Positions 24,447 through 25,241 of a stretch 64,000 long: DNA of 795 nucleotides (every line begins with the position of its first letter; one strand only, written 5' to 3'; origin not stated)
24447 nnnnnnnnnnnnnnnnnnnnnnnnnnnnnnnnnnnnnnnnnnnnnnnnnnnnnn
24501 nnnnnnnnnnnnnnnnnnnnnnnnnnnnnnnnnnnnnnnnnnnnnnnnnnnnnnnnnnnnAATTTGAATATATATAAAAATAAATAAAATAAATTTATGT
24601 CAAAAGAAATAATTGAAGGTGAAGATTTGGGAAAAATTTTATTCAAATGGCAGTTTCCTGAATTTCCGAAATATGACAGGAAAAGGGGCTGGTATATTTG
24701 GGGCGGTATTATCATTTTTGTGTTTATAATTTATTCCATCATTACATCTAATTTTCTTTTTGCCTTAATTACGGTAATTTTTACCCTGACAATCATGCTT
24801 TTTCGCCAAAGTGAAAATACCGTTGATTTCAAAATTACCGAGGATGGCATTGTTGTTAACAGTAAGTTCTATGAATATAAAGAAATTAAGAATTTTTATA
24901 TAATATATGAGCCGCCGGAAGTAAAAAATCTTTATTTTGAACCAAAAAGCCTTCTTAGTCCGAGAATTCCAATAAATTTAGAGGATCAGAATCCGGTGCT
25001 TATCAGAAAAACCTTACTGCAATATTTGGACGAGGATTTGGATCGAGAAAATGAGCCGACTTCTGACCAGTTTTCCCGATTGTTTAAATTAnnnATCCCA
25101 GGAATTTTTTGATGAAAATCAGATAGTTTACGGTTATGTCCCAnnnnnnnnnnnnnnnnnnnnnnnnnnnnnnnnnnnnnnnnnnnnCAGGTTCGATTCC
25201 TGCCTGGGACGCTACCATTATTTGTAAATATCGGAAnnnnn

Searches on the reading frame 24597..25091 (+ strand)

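Call 98: search_protein_families(library=pfam, proteins=[window:24597-25091:+], max_evalue=0.01)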
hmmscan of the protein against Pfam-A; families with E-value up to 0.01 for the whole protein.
window:24597-25091:+ (165 aa): 1 family
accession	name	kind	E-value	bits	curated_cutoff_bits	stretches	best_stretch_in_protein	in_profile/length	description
PF18923.6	DUF5673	-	2.1e-06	28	26.7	1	78-133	3-56/66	Domain of unknown function (DUF5673)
